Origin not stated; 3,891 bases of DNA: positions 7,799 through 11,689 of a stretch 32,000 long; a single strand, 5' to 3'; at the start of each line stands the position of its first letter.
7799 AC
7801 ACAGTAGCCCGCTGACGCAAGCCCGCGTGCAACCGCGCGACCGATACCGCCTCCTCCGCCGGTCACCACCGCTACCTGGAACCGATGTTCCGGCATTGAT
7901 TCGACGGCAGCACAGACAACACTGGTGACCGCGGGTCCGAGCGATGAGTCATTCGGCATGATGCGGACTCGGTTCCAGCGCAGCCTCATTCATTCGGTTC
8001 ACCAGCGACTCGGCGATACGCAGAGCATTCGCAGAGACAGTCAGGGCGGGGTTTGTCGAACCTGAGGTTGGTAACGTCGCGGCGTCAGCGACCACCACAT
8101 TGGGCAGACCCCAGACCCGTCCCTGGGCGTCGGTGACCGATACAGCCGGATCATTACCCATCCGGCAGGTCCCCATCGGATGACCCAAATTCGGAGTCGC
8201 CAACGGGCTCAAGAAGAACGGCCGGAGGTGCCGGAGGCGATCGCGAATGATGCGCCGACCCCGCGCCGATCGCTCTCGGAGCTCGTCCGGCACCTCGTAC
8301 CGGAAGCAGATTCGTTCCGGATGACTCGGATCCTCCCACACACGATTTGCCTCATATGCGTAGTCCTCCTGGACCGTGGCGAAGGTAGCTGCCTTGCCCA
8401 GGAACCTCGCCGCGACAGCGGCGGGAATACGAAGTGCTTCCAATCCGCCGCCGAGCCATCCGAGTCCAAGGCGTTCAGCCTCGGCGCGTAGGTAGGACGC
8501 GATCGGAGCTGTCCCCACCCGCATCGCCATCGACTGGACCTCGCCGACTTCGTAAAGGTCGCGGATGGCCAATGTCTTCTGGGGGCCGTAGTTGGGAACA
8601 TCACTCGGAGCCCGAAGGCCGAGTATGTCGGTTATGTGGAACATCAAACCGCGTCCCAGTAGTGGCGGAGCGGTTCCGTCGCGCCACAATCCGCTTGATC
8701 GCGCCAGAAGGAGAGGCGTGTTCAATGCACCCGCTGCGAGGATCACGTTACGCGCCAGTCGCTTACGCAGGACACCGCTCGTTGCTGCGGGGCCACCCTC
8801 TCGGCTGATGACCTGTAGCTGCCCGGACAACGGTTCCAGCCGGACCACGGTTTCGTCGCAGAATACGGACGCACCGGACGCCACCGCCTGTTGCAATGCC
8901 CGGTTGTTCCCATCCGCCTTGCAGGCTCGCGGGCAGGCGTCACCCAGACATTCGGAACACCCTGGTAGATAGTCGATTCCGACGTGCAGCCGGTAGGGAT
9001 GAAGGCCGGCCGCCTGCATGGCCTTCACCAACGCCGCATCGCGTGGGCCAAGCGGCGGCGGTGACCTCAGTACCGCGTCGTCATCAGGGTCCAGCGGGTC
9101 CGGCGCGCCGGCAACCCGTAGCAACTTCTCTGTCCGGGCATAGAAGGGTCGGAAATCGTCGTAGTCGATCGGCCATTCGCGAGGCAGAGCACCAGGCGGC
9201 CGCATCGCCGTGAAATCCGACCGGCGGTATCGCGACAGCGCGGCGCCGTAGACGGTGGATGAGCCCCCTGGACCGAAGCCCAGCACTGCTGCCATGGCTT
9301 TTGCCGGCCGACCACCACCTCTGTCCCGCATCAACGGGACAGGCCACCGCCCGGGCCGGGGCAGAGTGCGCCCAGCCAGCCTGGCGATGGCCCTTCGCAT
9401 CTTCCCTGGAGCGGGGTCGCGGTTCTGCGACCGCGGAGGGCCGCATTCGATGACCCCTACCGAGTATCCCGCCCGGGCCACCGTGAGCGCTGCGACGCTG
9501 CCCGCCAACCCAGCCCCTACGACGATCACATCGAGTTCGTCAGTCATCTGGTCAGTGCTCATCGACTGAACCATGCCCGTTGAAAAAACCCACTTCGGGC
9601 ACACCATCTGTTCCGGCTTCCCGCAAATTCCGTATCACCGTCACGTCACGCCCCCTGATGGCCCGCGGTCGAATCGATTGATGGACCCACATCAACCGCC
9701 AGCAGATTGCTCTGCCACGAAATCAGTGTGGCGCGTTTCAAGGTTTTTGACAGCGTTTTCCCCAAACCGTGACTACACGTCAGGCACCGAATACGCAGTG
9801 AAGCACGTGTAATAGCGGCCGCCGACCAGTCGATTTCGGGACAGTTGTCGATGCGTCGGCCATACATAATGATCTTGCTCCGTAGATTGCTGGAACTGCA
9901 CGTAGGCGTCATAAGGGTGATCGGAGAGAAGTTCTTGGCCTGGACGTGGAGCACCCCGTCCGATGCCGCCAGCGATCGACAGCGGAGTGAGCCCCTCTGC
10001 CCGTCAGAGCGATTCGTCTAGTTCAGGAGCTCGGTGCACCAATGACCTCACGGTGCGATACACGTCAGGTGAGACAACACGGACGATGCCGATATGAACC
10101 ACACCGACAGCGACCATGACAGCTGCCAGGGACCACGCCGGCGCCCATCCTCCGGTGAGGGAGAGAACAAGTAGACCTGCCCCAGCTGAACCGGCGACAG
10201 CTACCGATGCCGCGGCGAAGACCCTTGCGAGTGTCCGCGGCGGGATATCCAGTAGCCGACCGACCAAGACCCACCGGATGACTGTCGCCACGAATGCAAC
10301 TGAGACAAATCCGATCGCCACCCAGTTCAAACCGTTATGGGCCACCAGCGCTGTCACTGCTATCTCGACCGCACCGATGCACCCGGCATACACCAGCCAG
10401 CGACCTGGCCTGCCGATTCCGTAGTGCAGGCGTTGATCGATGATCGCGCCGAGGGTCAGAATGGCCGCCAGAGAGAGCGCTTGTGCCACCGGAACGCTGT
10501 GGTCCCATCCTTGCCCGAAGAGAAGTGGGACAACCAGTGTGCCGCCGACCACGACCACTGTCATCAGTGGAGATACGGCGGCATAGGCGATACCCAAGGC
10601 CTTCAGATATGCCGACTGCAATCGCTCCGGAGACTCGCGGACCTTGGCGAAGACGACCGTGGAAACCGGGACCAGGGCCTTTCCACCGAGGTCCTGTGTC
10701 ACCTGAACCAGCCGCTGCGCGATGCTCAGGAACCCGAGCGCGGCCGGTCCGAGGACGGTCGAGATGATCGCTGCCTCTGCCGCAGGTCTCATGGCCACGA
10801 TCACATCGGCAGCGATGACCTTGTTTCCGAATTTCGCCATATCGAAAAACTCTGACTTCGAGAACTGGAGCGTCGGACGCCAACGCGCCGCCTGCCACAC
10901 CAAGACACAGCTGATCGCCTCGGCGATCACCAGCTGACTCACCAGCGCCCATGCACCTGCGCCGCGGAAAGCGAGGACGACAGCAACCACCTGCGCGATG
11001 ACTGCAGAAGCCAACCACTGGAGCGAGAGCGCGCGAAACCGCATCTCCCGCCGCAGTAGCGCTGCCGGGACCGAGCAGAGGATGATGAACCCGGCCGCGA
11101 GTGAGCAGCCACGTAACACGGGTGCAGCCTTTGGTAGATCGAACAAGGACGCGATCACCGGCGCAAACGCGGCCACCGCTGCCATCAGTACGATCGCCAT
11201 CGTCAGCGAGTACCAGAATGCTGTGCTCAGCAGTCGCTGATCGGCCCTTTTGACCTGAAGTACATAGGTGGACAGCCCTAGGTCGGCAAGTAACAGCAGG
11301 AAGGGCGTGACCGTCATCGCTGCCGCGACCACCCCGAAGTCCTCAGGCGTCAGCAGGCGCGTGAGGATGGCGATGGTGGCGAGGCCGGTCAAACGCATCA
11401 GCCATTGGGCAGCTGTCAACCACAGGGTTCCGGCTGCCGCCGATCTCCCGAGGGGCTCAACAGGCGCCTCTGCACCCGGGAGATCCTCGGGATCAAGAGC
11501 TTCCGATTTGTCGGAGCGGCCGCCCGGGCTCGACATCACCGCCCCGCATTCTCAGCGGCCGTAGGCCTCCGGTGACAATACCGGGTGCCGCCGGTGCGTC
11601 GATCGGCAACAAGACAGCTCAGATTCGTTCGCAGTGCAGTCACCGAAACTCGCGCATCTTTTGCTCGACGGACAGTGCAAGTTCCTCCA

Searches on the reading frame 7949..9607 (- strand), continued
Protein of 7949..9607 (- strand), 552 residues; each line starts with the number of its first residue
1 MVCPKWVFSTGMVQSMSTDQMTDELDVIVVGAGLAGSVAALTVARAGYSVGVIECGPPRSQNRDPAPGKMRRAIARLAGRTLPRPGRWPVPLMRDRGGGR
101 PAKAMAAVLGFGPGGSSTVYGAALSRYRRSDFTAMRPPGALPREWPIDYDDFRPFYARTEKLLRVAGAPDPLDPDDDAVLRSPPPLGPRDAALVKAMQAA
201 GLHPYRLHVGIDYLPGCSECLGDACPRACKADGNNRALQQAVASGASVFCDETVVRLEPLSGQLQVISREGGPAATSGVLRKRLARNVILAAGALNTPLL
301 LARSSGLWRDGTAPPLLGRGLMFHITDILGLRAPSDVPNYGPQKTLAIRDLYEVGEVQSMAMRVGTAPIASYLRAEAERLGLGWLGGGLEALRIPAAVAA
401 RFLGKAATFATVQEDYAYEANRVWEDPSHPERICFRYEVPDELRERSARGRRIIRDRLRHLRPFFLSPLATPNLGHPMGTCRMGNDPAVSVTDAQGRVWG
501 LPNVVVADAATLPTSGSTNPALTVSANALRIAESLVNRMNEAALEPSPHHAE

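Call 34: search_protein_families(library=pfam, proteins=[L133:7260-7814:-, L126:14345-15844:+, L158:1708-2712:-, L122:5879-7915:+, L110:7993-9093:-, L089:7040-8188:-, L133:15337-16560:+, L142:527-2065:-, L152:3864-5318:+, L130:12545-13288:-], max_evalue=0.0001)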
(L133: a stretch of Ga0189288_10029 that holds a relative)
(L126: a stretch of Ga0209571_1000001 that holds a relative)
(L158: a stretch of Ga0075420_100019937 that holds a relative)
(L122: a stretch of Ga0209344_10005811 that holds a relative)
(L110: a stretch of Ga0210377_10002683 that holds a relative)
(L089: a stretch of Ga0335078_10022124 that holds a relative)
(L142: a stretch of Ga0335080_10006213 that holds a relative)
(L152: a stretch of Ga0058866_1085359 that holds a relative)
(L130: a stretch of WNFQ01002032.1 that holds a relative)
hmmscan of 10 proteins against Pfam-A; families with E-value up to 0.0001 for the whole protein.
L133:7260-7814:- (184 aa): 1 family
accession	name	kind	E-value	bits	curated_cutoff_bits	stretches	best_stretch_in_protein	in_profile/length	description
PF00132.30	Hexapep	-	4e-08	33.1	27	0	134-160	10-36/36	Bacterial transferase hexapeptide (six repeats)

L126:14345-15844:+ (499 aa): 2 families
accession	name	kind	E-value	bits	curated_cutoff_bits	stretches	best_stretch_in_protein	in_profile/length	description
PF13440.11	Polysacc_synt_3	-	2.4e-42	145.6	23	1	78-381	1-290/293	Polysaccharide biosynthesis protein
PF01943.22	Polysacc_synt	-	7.5e-18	65.4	28.2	1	55-332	2-272/274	Polysaccharide biosynthesis protein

L158:1708-2712:- (334 aa): 3 families
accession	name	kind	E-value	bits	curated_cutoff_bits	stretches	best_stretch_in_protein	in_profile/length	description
PF01408.29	GFO_IDH_MocA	-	1e-21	78.2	24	1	8-127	1-119/120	Oxidoreductase family, NAD-binding Rossmann fold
PF22725.1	GFO_IDH_MocA_C3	-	2.6e-20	73.1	27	1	138-253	3-123/124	GFO/IDH/MocA C-terminal domain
PF02894.22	GFO_IDH_MocA_C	-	1.5e-08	35.1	22.9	1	143-324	4-210/218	Oxidoreductase family, C-terminal alpha/beta domain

L122:5879-7915:+ (678 aa): 2 families
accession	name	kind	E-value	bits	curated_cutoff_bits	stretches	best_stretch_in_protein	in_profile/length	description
PF19040.6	SGNH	-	5.2e-54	184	27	1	402-668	1-248/248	SGNH domain (fused to AT3 domains)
PF01757.29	Acyl_transf_3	-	5.8e-35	121.3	31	1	15-338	2-324/326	Acyltransferase domain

L110:7993-9093:- (366 aa): 2 families
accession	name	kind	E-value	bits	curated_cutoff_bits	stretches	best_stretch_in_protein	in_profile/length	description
PF00535.33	Glycos_transf_2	-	1.2e-19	71.3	23.3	1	77-205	2-121/168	Glycosyl transferase family 2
PF13641.12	Glyco_tranf_2_3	-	3.5e-09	37.4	27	1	75-201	3-125/230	Glycosyltransferase like family 2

L089:7040-8188:- (382 aa): 2 families
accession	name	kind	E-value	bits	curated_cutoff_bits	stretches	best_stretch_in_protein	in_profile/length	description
PF01408.29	GFO_IDH_MocA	-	3.5e-19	70.1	24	1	6-121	3-116/120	Oxidoreductase family, NAD-binding Rossmann fold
PF22725.1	GFO_IDH_MocA_C3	-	3.4e-11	43.7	27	1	139-266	7-123/124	GFO/IDH/MocA C-terminal domain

L133:15337-16560:+ (407 aa): 5 families
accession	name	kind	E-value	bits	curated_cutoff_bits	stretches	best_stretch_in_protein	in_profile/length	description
PF00534.26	Glycos_transf_1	-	1.3e-44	152.3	26.4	1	228-383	15-171/172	Glycosyl transferases group 1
PF13692.12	Glyco_trans_1_4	-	6.5e-42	143.6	27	1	230-370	3-142/142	Glycosyl transferases group 1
PF20706.3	GT4-conflict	-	3.4e-14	53.1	26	1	196-376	161-363/385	Family 4 Glycosyltransferase in conflict systems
PF13524.12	Glyco_trans_1_2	-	1.2e-09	38.8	25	1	249-398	5-142/144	Glycosyl transferase-like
PF13439.12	Glyco_transf_4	-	4.3e-09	37.1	28.5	1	94-219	38-170/170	Glycosyltransferase Family 4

L142:527-2065:- (512 aa): 1 family
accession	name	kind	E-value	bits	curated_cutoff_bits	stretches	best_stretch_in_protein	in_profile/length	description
PF04932.20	Wzy_C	-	1.7e-07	31.6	31.7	1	291-425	2-149/149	O-Antigen ligase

L152:3864-5318:+ (484 aa): 2 families
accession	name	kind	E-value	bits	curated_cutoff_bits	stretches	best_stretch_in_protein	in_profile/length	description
PF06722.18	EryCIII-like_C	-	9.1e-09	35.9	31.7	1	368-462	32-125/145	Erythromycin biosynthesis protein CIII-like, C-terminal domain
PF04101.22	Glyco_tran_28_C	-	4.7e-07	30.4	22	1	367-454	54-147/166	Glycosyltransferase family 28 C-terminal domain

L130:12545-13288:- (247 aa): 3 families
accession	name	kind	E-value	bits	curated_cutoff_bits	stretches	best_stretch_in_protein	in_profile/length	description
PF00106.31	adh_short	-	3.9e-41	141.1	26.6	1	7-200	1-193/195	short chain dehydrogenase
PF13561.12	adh_short_C2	-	4.5e-29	102.1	27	1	13-203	1-190/236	Enoyl-(Acyl carrier protein) reductase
PF08659.16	KR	-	4.2e-09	37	22.6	1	8-164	2-159/180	KR domain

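Call 48: predict_structure(alignment_id=A2)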
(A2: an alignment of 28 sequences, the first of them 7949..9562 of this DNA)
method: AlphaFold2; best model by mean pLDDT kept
length: 537 residues; sequences in the alignment: 28
mean_pLDDT: 89.8   pTM: 0.91
mean pLDDT of the five models: 89.8, 88.6, 88.2, 87.5, 87.1
residues with pLDDT >= 90: 364; 70-90: 137; 50-70: 25; < 50: 11
segments of 3 or more residues with pLDDT < 50: 1-4, 531-537
pLDDT, mean of each block of 10 residues (from residue 1): 59 97 99 97 67 76 68 88 86 88 86 91 91 97 97 95 94 95 96 92 70 88 97 96 95 91 93 98 97 95 97 91 89 88 86 83 81 88 87 94 96 92 95 95 93 91 96 97 97 97 95 99 88 45
secondary structure, 60 per line:
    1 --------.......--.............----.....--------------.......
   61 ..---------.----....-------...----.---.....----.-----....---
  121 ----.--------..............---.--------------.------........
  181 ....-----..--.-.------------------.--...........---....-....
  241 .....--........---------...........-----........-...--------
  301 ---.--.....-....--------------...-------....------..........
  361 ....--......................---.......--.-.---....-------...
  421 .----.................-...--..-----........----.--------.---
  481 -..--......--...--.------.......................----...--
elements in order: E9-15 H19-30 E35-39 H54-62 E77-80 E88-90 H100-103 H114-117 H134-147 H173-184 H218-228 E232-235 E237-245 E248-255 E265-275 H281-288 E307-311 E313-316 E331-333 E341-344 H351-364 H367-388 E392-398 E407-410 E418-421 H426-442 E456-463 E486-491 H506-528

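Call 52: fold_search(model_id=the predicted structure, library=pdb)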
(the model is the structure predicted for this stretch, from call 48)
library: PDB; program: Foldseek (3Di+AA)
matches with E <= 10: 1969; with E <= 0.001: 952
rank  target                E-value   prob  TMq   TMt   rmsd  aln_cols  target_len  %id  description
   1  7w2j_A                3.8e-32  1.00  0.73  0.73   6.2       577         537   20  Cryo-EM Structure of Membrane-bound Fructose Dehydrogenase from Gluconobacter japonicus (released 2022-11-30)
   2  6a2u_B                5.0e-32  1.00  0.74  0.75   6.1       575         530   21  Crystal structure of gamma-alpha subunit complex from Burkholderia cepacia FAD glucose dehydrogenase (released 2019-06-19)
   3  9jqa_A                5.3e-32  1.00  0.74  0.74   6.0       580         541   20  Cryo-EM Structure of Fructose Dehydrogenase Variant from Gluconobacter japonicus Truncating Heme 1c and C-Terminal Hyd (released 2025-08-06)
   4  8grj_B                1.8e-31  1.00  0.72  0.73   6.5       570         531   22  Crystal structure of gamma-alpha subunit complex from Burkholderia cepacia FAD glucose dehydrogenase in complex with g (released 2023-09-06)
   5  8k6k_A                2.2e-31  1.00  0.74  0.74   6.0       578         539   20  Cryo-EM Structure of Membrane-bound Fructose Dehydrogenase from Gluconobacter japonicus variant-N1146A (released 2024-05-22)
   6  8jej_A                1.3e-30  1.00  0.74  0.74   6.0       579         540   20  Cryo-EM Structure of Na-dithionite Reduced Membrane-bound Fructose Dehydrogenase from Gluconobacter japonicus (released 2023-10-25)
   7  8xcn_A                1.9e-30  1.00  0.72  0.71   6.3       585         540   20  Cryo-EM Structure of Membrane-bound Fructose Dehydrogenase from Gluconobacter japonicus variant-N1190A (released 2024-05-22)
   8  8k6j_A                2.9e-30  1.00  0.73  0.72   6.2       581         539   20  Cryo-EM Structure of Membrane-bound Fructose Dehydrogenase from Gluconobacter japonicus variant-H1147A (released 2024-05-22)
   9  8xcm_A                1.2e-29  1.00  0.73  0.72   6.4       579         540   20  Cryo-EM Structure of Membrane-bound Fructose Dehydrogenase from Gluconobacter japonicus variant-N1146Q (released 2024-05-22)
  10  7qva                  2.3e-24  1.00  0.64  0.74   6.0       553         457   19  Crystal structure of a bacterial pyranose 2-oxidase in complex with mangiferin (released 2023-08-16)
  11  8qve                  8.9e-24  1.00  0.64  0.69   6.7       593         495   17  C-glucosyl oxidoreductase (DaCGO1) from Deinococcus aerius (released 2024-05-29)
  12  7dve_A                1.0e-23  1.00  0.65  0.69   6.0       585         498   20  Crystal structure of FAD-dependent C-glycoside oxidase (released 2021-09-08)
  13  7qfd                  1.3e-23  1.00  0.64  0.74   5.6       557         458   19  Crystal structure of a bacterial pyranose 2-oxidase complex with D-glucose (released 2023-07-05)
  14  3gyi                  2.7e-23  1.00  0.60  0.64   7.3       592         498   17  Cholesterol oxidase from Streptomyces sp. N485D mutant (1.0A) (released 2009-12-01)
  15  3cnj                  4.6e-23  1.00  0.61  0.65   6.9       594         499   17  Cholesterol oxidase from Streptomyces sp. F359W mutant (0.95A) (released 2008-04-29)
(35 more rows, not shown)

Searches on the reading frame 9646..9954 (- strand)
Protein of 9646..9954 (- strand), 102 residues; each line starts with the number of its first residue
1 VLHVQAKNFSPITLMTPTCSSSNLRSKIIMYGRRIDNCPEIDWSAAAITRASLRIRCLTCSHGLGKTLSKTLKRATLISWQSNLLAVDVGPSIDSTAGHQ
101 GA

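Call 5: search_protein_families(library=pfam, proteins=[window:9646-9954:-])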
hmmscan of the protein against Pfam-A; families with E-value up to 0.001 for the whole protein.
window:9646-9954:- (102 aa): 0 families

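Call 41: search_protein_families(library=pfam, proteins=[window:9646-9954:-], max_evalue=0.1)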
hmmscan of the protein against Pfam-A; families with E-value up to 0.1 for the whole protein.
window:9646-9954:- (102 aa): 0 families

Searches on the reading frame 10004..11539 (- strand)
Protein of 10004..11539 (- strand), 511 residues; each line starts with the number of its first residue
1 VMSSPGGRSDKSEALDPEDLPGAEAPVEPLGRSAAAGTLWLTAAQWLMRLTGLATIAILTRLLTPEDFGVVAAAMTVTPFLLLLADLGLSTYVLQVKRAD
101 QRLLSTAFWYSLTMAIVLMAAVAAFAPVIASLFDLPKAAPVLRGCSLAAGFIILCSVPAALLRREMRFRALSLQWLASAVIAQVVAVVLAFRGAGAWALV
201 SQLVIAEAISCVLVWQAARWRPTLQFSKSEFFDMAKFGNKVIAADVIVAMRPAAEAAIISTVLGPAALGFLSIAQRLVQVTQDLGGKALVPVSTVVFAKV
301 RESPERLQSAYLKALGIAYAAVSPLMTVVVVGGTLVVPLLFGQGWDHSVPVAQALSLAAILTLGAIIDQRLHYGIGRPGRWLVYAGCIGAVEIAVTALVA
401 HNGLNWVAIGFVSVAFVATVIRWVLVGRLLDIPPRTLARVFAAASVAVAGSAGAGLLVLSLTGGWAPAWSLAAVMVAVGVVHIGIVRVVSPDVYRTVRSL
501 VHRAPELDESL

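Call 3: search_protein_families(library=pfam, proteins=[window:10004-11539:-])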
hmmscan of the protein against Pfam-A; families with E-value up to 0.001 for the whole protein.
window:10004-11539:- (511 aa): 2 families
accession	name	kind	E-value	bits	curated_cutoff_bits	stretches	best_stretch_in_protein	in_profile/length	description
PF13440.11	Polysacc_synt_3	-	5.1e-65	220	23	1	58-350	1-293/293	Polysaccharide biosynthesis protein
PF01943.22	Polysacc_synt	-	2.8e-25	89.7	28.2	1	35-283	2-256/274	Polysaccharide biosynthesis protein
